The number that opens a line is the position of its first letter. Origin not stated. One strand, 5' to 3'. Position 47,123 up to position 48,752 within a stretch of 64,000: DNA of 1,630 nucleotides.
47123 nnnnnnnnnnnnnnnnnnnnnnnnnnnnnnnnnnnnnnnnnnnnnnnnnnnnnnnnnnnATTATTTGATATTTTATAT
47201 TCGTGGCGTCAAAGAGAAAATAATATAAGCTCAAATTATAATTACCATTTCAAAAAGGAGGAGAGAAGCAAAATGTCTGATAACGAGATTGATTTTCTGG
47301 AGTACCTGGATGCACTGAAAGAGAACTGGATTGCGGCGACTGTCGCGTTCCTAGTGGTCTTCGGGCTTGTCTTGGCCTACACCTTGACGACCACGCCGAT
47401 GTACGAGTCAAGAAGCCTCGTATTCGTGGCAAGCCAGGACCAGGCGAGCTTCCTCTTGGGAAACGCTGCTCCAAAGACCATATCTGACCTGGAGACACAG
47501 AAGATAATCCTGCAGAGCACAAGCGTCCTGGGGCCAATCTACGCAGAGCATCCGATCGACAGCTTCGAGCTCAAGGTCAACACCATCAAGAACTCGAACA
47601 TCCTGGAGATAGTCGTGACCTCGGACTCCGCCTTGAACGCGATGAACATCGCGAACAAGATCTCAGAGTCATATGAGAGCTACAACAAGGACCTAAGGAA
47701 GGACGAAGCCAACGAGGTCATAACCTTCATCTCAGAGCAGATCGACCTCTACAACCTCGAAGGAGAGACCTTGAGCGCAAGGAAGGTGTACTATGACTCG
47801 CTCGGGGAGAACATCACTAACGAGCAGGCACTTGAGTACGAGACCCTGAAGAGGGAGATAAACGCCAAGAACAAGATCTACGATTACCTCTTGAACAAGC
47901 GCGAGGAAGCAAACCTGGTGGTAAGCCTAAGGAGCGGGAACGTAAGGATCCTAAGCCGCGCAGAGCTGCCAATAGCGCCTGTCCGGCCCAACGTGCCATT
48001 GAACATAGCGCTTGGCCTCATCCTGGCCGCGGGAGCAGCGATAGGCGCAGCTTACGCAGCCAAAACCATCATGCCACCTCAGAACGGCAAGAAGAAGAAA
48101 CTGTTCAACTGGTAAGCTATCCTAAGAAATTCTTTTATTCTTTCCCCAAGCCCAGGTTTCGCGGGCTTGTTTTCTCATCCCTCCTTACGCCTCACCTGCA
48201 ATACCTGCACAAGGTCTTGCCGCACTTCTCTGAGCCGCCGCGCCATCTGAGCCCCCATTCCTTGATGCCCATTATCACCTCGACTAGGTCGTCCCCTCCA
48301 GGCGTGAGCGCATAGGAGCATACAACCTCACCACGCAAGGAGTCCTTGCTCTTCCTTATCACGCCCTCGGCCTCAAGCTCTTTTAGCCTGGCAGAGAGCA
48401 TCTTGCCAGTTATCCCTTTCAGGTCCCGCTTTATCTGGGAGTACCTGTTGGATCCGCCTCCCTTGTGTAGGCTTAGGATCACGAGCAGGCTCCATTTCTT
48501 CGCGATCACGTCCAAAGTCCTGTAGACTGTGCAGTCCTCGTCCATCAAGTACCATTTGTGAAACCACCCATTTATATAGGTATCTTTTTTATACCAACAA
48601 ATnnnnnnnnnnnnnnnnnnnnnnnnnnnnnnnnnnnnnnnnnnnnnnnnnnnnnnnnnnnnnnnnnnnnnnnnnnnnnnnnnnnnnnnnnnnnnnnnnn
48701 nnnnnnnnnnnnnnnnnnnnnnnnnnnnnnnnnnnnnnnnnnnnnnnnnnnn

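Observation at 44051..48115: Exosortase/archaeosortase-family gene and a PEF-CTERM substrate inside a bacterial-style Wzx/Wzy polysaccharide export module in an archaeon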

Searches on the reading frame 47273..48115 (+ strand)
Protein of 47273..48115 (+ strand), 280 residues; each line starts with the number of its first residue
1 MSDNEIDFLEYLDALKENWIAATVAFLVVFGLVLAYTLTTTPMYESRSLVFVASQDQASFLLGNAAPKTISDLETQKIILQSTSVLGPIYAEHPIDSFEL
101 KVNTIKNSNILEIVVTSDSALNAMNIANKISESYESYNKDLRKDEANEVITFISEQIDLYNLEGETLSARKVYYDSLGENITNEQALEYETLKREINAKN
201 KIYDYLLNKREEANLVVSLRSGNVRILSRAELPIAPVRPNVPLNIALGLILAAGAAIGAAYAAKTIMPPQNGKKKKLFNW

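Call 3: search_protein_families(library=ncbifam, proteins=[window:47273-48115:+], max_evalue=1)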
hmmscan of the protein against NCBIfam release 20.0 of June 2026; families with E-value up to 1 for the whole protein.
window:47273-48115:+ (280 aa): 6 families
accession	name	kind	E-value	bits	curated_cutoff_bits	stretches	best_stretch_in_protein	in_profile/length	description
TIGR01005.1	eps_transp_fam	subfamily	2.2e-16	59.2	411.7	2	183-274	372-467/754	exopolysaccharide transport protein family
NF007350.0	PRK09841.1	equivalog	1.5e-12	46.4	1248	2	191-262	374-445/726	tyrosine-protein kinase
TIGR03007.1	pepcterm_ChnLen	equivalog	7.9e-11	40.8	278.85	2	184-266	352-438/498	XrtA system polysaccharide chain length determinant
TIGR03017.1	EpsF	equivalog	1.6e-08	33.7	422.75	2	186-261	341-416/444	chain length determinant protein EpsF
NF008568.0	PRK11519.1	equivalog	2.1e-08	32.9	1068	2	190-257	373-440/720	tyrosine-protein kinase Wzc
TIGR01006.1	polys_exp_MPA1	subfamily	4.9e-07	29.4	296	2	4-132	6-142/226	CspC family polysaccharide chain length determinant protein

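Call 4: search_protein_families(library=pfam, proteins=[window:47273-48115:+], max_evalue=1)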
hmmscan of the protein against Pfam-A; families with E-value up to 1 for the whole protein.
window:47273-48115:+ (280 aa): 6 families
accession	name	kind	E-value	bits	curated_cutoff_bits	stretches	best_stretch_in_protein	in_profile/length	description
PF13807.11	GNVR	-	6.6e-13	48.8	27.7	1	191-261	8-78/82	G-rich domain on putative tyrosine kinase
PF02706.20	Wzz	-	5.5e-10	39.9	25.5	1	4-89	1-87/91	Chain length determinant protein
PF11021.13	DUF2613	-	0.068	13.7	22.1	0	246-271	11-36/55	Protein of unknown function (DUF2613)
PF09125.15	COX2-transmemb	-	0.081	13.2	25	1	17-40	14-37/38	Cytochrome C oxidase subunit II, transmembrane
PF15711.10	ILEI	-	0.092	13.7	27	0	46-78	41-73/90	Interleukin-like EMT inducer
PF16753.10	Tipalpha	-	0.13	12.6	26.6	1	92-157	22-86/151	TNF-alpha-Inducing protein of Helicobacter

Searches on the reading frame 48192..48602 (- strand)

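Call 38: search_protein_families(library=pfam, proteins=[window:48192-48602:-], max_evalue=0.001)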
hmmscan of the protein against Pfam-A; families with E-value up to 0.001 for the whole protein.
window:48192-48602:- (136 aa): 1 family
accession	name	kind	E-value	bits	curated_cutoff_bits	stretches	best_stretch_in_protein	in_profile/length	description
PF01638.23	HxlR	-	4e-19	68.7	20.8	1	32-121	1-87/91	HxlR-like helix-turn-helix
